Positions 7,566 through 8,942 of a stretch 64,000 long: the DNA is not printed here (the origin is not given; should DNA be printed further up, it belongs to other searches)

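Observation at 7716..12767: Translationally coupled DUF763-rarA-endoQ-m5C methyltransferase operon with archaeal-type components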

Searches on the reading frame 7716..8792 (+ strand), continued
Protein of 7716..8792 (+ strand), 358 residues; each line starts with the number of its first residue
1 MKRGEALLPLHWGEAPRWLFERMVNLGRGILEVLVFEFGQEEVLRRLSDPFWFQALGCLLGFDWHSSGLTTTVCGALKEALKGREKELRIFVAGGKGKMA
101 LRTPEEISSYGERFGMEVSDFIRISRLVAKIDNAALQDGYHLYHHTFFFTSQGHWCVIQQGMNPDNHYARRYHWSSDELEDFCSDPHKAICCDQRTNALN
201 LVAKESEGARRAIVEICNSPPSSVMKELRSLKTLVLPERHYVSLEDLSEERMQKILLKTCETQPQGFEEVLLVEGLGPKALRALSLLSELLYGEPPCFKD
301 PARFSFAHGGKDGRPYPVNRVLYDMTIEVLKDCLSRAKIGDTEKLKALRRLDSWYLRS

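Call 57: fold_search(model_id=the predicted structure, library=viral)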
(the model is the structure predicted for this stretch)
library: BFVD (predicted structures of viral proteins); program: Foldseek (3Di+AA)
matches with E <= 10: 105; with E <= 0.001: 0
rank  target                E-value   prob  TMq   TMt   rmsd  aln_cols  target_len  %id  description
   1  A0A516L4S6            4.3e-01  0.05  0.13  0.12  23.9       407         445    8  (no name in the UniProt tables at hand)
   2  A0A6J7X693            4.7e-01  0.03  0.11  0.09  24.2       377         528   12  Uncharacterized protein [uncultured Caudovirales phage]
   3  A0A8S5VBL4            8.5e-01  0.05  0.09  0.08  21.5       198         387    8  Dit-like phage tail protein N-terminal domain-containing protein [Myoviridae sp. ctbEa13]
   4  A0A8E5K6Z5            8.9e-01  0.05  0.14  0.15  26.0       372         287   10  (no name in the UniProt tables at hand)
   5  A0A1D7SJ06            8.9e-01  0.04  0.13  0.11  16.1       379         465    6  Uncharacterized protein [Cyanophage S-RIM14]
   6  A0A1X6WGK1            9.8e-01  0.04  0.09  0.11  20.0       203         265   10  (no name in the UniProt tables at hand)
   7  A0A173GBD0            1.1e+00  0.02  0.07  0.04  39.2       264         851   11  (no name in the UniProt tables at hand)
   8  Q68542                1.2e+00  0.06  0.09  0.20  18.6       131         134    8  C2 protein [Horseradish curly top virus]
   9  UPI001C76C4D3         1.4e+00  0.03  0.11  0.09  28.0       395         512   11  (no name look-up for this kind of identifier)
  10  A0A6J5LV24            1.6e+00  0.04  0.10  0.11  25.6       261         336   11  AAA domain containing protein [uncultured Caudovirales phage]
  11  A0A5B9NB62            1.8e+00  0.04  0.08  0.18  18.4       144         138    8  Uncharacterized protein [Klebsiella phage KPN4]
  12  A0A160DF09            1.8e+00  0.04  0.10  0.18  17.0       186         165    9  Uncharacterized protein [Gordonia phage OneUp]
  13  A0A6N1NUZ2            1.9e+00  0.04  0.12  0.14  12.8       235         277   11  Formamidopyrimidine-DNA glycosylase [Tupanvirus soda lake]
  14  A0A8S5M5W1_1          2.1e+00  0.02  0.09  0.05  23.8       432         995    9  Tail tape measure (Fragment) [Siphoviridae sp. ctQyg71]
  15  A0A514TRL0            2.2e+00  0.03  0.11  0.15  17.3       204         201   15  (no name in the UniProt tables at hand)
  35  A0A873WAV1            4.7e+00  0.01  0.11  0.08  20.2       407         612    7  Uncharacterized protein [Synechococcus phage S-H9-2]
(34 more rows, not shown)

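Call 63: search_dna_similar(query=window:7716-8789:+, collection=plasmids, mode=protein, max_rows=30, rows=spread)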
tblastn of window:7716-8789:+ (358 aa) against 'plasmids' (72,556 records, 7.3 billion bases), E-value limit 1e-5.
Records with a match: 230; places in all: 230; records where one place covers at least 80% of the query: 228.
Best place of each record, by identity: <60% 230.
By first word of the organism name: Rhizobium 131; Sinorhizobium 78; Ensifer 9; Devosia 2; Phyllobacterium 2; Haladaptatus 2; Rhodopseudomonas 1; Legionella 1; Bosea 1; Shinella 1; and 2 more.
By predicted mobility (MOB-suite, as given by PLSDB): non-mobilizable 84; conjugative 83; mobilizable 63.
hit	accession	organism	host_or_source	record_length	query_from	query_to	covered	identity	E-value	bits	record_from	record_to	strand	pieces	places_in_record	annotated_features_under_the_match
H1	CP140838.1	Rhizobium beringeri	Trifolium pratense,whole organism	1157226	2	352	95%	46.6%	3e-77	315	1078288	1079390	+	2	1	none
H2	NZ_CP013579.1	Rhizobium phaseoli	Phaseolus vulgaris,Whole ...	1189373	2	352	98%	43.8%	8e-94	313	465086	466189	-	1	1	record has no annotation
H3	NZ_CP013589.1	Rhizobium phaseoli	Phaseolus vulgaris,Whole ...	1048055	2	352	98%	43.8%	1e-93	312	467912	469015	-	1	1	record has no annotation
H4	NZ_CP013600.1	Rhizobium sp. N741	Phaseolus vulgaris,Whole ...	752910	2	352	98%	43.8%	3e-92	308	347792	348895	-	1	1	DUF763 domain-containing protein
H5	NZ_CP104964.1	Devosia neptuniae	Vicia costata,cell culture,root nodule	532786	2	353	98%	43.4%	3e-94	314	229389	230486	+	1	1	DUF763 domain-containing protein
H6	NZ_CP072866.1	Rhizobium sp. NLR16a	lentil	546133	2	352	98%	43.5%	1e-92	309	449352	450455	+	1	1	DUF763 domain-containing protein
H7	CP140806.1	Rhizobium johnstonii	Trifolium pratense,whole organism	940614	4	354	90%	47.4%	1e-58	308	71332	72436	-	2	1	none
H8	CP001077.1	Rhizobium etli CIAT 652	-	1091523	2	352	98%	43.2%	9e-93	310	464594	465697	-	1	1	hypothetical conserved protein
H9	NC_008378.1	Rhizobium johnstonii 3841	-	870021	2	352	98%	43.2%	2e-92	309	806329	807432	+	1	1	DUF763 domain-containing protein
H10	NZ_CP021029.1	Rhizobium sp. TAL182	Phaseolus vulgaris,cell culture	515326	2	352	98%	43.2%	4e-92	308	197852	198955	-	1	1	DUF763 domain-containing protein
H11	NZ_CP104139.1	Rhizobium sp. WSM1274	Vicia sp.,cell culture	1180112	2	352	98%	43.2%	1e-90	304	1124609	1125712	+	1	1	record has no annotation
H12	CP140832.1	Rhizobium ruizarguesonis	Trifolium pratense,whole organism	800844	2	352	98%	43.2%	3e-90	303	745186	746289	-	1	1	DUF763 domain-containing protein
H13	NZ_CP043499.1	Rhizobium grahamii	Prosopis cineraria,pure bacterial ...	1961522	2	357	99%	42.6%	2e-92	309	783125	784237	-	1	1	none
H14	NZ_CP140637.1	Rhizobium indigoferae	Indigofera amblyantha,Pure culture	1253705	2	352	98%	42.9%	3e-92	308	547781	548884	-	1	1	record has no annotation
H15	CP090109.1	Rhizobium leguminosarum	Trifolium ambiguum,Cell culture,Plant ...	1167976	2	352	98%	42.9%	8e-91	304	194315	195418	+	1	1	DUF763 domain-containing protein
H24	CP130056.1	Sinorhizobium meliloti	Medicago,Cell culture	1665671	2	352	98%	41.1%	9e-88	295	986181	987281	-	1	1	DUF763 domain-containing protein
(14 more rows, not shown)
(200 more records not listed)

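Call 65: get_annotated_region(hit=H9, flank=6000)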
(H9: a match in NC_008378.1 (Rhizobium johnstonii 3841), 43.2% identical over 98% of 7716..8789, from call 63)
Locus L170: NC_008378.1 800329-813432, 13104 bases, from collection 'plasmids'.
description: Rhizobium johnstonii 3841 plasmid pRL12, complete sequence
organism: Rhizobium johnstonii 3841 (NCBI taxid 216596)
taxonomy: Bacteria; Pseudomonadota; Alphaproteobacteria; Hyphomicrobiales; Rhizobiaceae; Rhizobium; Rhizobium johnstonii; Rhizobium johnstonii 3841
host: -; source: -; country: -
typing (MOB-suite, as given by PLSDB): conjugative; relaxase MOBQ; mating-pair formation MPF_T
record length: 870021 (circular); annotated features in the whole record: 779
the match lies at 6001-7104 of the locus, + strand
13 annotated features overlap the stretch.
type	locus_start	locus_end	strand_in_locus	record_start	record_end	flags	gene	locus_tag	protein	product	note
CDS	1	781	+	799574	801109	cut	-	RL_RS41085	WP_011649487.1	amino acid ABC transporter permease/ATP-binding protein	-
CDS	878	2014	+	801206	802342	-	-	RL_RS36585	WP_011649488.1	FAD-binding oxidoreductase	-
CDS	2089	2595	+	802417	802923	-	-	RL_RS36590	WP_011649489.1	hypothetical protein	-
CDS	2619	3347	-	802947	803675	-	-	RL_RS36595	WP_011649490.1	endonuclease/exonuclease/phosphatase family protein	-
CDS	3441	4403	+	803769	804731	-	-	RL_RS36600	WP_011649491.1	lysylphosphatidylglycerol synthase domain-containing protein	-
CDS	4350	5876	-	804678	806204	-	-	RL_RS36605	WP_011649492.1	phospholipase D-like domain-containing protein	-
CDS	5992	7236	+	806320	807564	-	-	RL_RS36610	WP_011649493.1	DUF763 domain-containing protein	-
CDS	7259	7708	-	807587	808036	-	-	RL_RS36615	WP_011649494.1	pyridoxamine 5'-phosphate oxidase family protein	-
CDS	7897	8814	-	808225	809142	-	-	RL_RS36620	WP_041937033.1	DMT family transporter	GO:0055085 - transmembrane transport [Evidence IEA]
CDS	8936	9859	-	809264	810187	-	-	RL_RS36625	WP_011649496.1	LysR family transcriptional regulator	-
CDS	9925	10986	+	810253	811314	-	-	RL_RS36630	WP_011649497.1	putative sulfate exporter family transporter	-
CDS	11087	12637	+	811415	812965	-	-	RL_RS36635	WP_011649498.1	acyl CoA:acetate/3-ketoacid CoA transferase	-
CDS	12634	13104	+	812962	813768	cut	-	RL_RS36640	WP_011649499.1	SDR family oxidoreductase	-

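Call 66: get_annotated_region(hit=H24, flank=6000)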
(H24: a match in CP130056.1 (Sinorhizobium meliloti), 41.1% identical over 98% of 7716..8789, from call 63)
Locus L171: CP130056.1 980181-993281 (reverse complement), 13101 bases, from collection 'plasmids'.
description: Sinorhizobium meliloti strain R11 plasmid pSymB, complete sequence
organism: Sinorhizobium meliloti (NCBI taxid 382)
taxonomy: Bacteria; Pseudomonadota; Alphaproteobacteria; Hyphomicrobiales; Rhizobiaceae; Sinorhizobium; Sinorhizobium meliloti
host: -; source: Medicago,Cell culture; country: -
typing (MOB-suite, as given by PLSDB): mobilizable; relaxase MOBQ
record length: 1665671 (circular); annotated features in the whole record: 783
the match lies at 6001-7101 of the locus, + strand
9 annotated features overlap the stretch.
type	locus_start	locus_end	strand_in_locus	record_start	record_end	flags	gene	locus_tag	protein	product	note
CDS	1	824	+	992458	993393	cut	-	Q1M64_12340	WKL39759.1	carbohydrate kinase family protein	-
CDS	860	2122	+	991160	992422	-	-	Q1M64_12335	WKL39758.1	ABC transporter substrate-binding protein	-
CDS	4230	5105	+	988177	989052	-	-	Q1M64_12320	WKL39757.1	carbohydrate ABC transporter permease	-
CDS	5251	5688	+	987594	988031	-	-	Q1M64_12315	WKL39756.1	hypothetical protein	-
CDS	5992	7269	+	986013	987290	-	-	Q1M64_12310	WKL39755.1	DUF763 domain-containing protein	-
CDS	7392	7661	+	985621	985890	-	-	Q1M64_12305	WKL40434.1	hypothetical protein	-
CDS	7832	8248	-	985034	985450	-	-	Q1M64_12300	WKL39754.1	hypothetical protein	-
CDS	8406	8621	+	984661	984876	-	-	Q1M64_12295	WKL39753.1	hypothetical protein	-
CDS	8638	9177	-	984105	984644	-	-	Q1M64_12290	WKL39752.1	cupin domain-containing protein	-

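Call 67: get_annotated_region(hit=H5, flank=6000)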
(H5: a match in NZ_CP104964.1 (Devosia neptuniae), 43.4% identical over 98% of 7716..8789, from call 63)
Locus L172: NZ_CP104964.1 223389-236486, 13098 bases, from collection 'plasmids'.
description: Devosia neptuniae strain A18/4-1 plasmid p_unnamed1, complete sequence
organism: Devosia neptuniae (NCBI taxid 191302)
taxonomy: Bacteria; Pseudomonadota; Alphaproteobacteria; Hyphomicrobiales; Devosiaceae; Devosia; Devosia neptuniae
host: -; source: Vicia costata,cell culture,root nodule; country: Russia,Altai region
typing (MOB-suite, as given by PLSDB): non-mobilizable
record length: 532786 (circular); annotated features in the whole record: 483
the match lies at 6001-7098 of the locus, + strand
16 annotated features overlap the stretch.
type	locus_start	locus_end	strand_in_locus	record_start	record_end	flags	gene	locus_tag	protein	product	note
CDS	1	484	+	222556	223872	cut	-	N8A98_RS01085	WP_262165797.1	extracellular solute-binding protein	-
CDS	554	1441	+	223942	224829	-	-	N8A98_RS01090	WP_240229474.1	sugar ABC transporter permease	-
CDS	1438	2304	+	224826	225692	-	-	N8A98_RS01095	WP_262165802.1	carbohydrate ABC transporter permease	GO:0008643 - carbohydrate transport [Evidence IEA]; GO:0055085 - transmembrane transport [Evidence IEA]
CDS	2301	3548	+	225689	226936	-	-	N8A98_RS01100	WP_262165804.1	hypothetical protein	-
CDS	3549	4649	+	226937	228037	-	ugpC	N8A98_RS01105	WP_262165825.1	sn-glycerol-3-phosphate ABC transporter ATP-binding protein UgpC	-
CDS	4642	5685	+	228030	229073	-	-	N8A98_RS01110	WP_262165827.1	Gfo/Idh/MocA family oxidoreductase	-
CDS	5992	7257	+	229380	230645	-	-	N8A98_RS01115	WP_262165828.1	DUF763 domain-containing protein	-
CDS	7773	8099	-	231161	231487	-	-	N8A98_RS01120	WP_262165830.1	helix-turn-helix domain-containing protein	-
CDS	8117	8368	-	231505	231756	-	-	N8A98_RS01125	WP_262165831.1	hypothetical protein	-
CDS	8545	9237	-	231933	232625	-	-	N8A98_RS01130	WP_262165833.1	helix-turn-helix transcriptional regulator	GO:0006355 - regulation of DNA-templated transcription [Evidence IEA]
CDS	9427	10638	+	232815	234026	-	-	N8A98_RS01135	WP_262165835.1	MFS transporter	GO:0055085 - transmembrane transport [Evidence IEA]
CDS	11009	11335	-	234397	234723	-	-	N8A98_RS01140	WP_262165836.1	hypothetical protein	-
CDS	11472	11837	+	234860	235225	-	-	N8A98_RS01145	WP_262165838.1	response regulator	GO:0000160 - phosphorelay signal transduction system [Evidence IEA]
CDS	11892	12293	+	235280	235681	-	-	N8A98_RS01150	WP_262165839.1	host attachment protein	-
CDS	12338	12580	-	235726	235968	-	-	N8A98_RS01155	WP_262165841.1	L,D-transpeptidase family protein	-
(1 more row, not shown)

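Call 70: search_protein_families(library=pfam, proteins=[L069:5896-6393:+, L055:6804-7442:+, L055:7454-8446:+, L057:14413-16206:+, L055:3411-4055:+, L036:7240-7998:+, L053:4084-5352:+, L068:5429-6664:+, L049:2135-2860:+, L077:991-1569:+], max_evalue=0.001)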
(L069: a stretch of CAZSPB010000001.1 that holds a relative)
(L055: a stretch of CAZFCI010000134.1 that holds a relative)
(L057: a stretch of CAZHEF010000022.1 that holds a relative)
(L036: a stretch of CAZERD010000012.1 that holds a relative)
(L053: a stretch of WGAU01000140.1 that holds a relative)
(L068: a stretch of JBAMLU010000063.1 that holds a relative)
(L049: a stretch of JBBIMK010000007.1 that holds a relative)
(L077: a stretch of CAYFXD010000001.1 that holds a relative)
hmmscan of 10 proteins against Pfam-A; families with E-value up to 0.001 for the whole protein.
L069:5896-6393:+ (165 aa): 10 families
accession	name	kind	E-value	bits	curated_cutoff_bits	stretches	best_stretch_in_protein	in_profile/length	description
PF03266.21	NTPase_1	-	1.9e-47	161.7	23.9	1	2-155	1-167/168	NTPase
PF13238.12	AAA_18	-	2e-06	28.7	29.4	1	3-156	1-109/128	AAA domain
PF01443.25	Viral_helicase1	-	1.3e-05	25.6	21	1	3-102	1-72/228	Viral superfamily 1 RNA helicase core domain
PF13401.12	AAA_22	-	2.7e-05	24.9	27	1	3-120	8-114/130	AAA domain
PF00004.35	AAA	-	5.2e-05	24.1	21.2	1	4-105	2-73/131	ATPase family associated with various cellular activities (AAA)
PF01637.24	ATPase_2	-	0.00018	21.9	33.2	1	3-102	23-123/225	ATPase domain predominantly from Archaea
PF13479.12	AAA_24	-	0.00033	21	27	1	2-111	4-87/195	AAA domain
PF13173.12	AAA_14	-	0.00059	20.3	27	0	3-121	5-90/129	AAA domain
PF00931.28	NB-ARC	-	0.00065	19.5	23.5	0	3-23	21-41/248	NB-ARC domain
PF00910.28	RNA_helicase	-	0.00085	20.2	21.5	0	3-28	1-26/105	RNA helicase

L055:6804-7442:+ (212 aa): 1 family
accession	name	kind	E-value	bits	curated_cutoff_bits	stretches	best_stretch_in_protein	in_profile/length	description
PF01865.21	PhoU_div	-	3.8e-24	85.7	24.4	1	7-209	8-213/214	Protein of unknown function DUF47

L055:7454-8446:+ (330 aa): 1 family
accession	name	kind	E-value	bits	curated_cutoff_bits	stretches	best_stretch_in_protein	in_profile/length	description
PF01384.25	PHO4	-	1.5e-89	300.8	33.7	1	22-319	1-350/350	Phosphate transporter family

L057:14413-16206:+ (597 aa): 6 families
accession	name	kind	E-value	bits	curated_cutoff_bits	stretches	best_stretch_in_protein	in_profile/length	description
PF01134.28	GIDA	-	1.2e-160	535.3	22.1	1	5-393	1-389/391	Glucose inhibited division protein A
PF13932.14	SAM_GIDA_C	-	1.1e-18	67.3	27.1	1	537-592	1-56/57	tRNA modifying enzyme MnmG/GidA C-terminal helical bundle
PF00890.30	FAD_binding_2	-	9.4e-06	25.5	20.4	0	5-33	1-29/414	FAD binding domain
PF12831.13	FAD_oxidored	-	2.1e-05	24.4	27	1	5-149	1-141/416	FAD dependent oxidoreductase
PF07992.20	Pyr_redox_2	-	4.2e-05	23.6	26.1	1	4-153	1-108/291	Pyridine nucleotide-disulphide oxidoreductase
PF21680.2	GIDA_C_1st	-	0.00011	23.3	24.7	1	459-532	4-95/96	tRNA modifying enzyme MnmG/GidA C-terminal helical domain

L055:3411-4055:+ (214 aa): 8 families
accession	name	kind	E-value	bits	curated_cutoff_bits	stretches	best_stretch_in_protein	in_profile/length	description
PF12796.13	Ank_2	-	1.1e-70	234.7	27.3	4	130-210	2-79/90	Ankyrin repeats (3 copies)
PF00023.36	Ank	-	2.9e-48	159.5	21.1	4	157-189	1-33/33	Ankyrin repeat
PF13637.12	Ank_4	-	7.5e-46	153.6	22.7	5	132-178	4-50/50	Ankyrin repeats (many copies)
PF13857.12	Ank_5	-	3e-39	133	27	4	144-198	1-56/56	Ankyrin repeats (many copies)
PF13606.12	Ank_3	-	3.5e-34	112.9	22.3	3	58-87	1-30/30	Ankyrin repeat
PF24521.3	Ank_KRIT1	-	6e-09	36.2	80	0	27-114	19-107/149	KRIT1 ankyrin-repeats domain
PF23745.1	ANK_LRRK2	-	1.3e-05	25.5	27.5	0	68-114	40-86/130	LRRK2 ANK repeat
PF08032.17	SpoU_sub_bind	-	7.9e-05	23.4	22.8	0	157-204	3-45/76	RNA 2'-O ribose methyltransferase substrate binding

L036:7240-7998:+ (252 aa): 1 family
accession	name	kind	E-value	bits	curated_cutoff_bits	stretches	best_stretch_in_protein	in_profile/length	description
PF00149.33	Metallophos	-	9.1e-21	75.6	21.5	1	25-204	4-188/191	Calcineurin-like phosphoesterase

L053:4084-5352:+ (422 aa): 4 families
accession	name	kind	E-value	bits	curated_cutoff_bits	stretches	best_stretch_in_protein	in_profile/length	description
PF00113.28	Enolase_C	-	2.2e-132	441.3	21.5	1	140-421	2-293/296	Enolase, C-terminal TIM barrel domain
PF03952.21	Enolase_N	-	3.1e-63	212.2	35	1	4-134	1-131/131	Enolase, N-terminal domain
PF13378.12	MR_MLE_C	-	4e-07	30.4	29.4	1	218-380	26-169/219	Enolase C-terminal domain-like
PF07476.17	MAAL_C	-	0.00013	21.7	27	1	289-381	124-215/249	Methylaspartate ammonia-lyase C-terminus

L068:5429-6664:+ (411 aa): 1 family
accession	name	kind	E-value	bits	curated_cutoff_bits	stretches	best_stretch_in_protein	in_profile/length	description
PF13231.12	PMT_2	-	4.8e-07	30.6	26.1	1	62-220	3-160/160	Dolichyl-phosphate-mannose-protein mannosyltransferase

L049:2135-2860:+ (241 aa): 2 families
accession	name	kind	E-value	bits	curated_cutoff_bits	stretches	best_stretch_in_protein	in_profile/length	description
PF12867.12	DinB_2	-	4.7e-11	43.7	24.8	1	117-232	5-128/128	DinB superfamily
PF05163.17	DinB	-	0.00029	21.3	23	1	107-184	5-84/165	DinB family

L077:991-1569:+ (192 aa): 1 family
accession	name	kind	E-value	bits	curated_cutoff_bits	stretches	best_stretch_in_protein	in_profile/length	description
PF02677.20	QueH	-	3e-59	200.5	23.5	1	3-170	1-175/175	Epoxyqueuosine reductase QueH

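Call 71: search_protein_representatives(alignment_id=A2)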
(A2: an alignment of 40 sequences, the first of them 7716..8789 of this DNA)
Query: 40 sequences, 357 profile positions. Proteins with E-value up to 0.001 (for the whole library): 3705; up to 1e-10: 2522; up to 1e-30: 843. The best 150 are listed.
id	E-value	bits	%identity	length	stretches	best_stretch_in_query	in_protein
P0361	4.0e-161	552.6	-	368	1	2-354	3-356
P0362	2.1e-144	497.5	-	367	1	2-355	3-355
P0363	1.6e-143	494.6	-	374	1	2-353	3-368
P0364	1.5e-140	484.9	-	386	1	5-355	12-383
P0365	2.8e-140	484.0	-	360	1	1-355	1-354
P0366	1.4e-139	481.7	-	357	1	1-354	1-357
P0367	6.3e-139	479.6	-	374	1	2-355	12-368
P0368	3.3e-133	460.8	-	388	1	1-352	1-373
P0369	1.2e-132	458.8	-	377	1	2-355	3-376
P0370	4.8e-132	456.9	-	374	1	3-354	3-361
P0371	7.7e-131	452.9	-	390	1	3-356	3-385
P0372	3.7e-130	450.7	-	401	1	1-354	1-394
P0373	7.7e-130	449.7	-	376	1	5-354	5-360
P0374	9.7e-130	449.3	-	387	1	3-355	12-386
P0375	1.6e-129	448.6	-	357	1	2-353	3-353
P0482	9.9e-86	304.6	-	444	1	2-235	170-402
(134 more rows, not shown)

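Call 76: find_encoding_contigs(protein=P0335, flank=5000, max_places=2)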
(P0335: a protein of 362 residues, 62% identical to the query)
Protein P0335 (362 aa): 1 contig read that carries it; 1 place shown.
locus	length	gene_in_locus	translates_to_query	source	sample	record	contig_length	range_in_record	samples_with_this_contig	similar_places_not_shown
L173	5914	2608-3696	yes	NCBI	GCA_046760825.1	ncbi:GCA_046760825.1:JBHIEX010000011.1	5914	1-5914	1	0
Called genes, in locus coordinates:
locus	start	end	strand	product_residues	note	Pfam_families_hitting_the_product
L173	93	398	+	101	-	PF04255:DUF433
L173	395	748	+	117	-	PF18480:DUF5615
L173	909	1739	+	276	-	PF01678:DAP_epimerase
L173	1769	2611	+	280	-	PF02621:VitK2_biosynth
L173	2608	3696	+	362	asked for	PF05559:DUF763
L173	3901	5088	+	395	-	PF05977:MFS_3 (weak), PF07690:MFS_1, PF12832:MFS_1_like, PF13347:MFS_2 (faint), PF00083:Sugar_tr (weak), PF12832:MFS_1_like (weak), PF07690:MFS_1, PF05977:MFS_3 (weak)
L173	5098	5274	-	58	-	-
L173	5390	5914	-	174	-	PF07495:Y_Y_Y (faint), PF19077:Big_13 (weak)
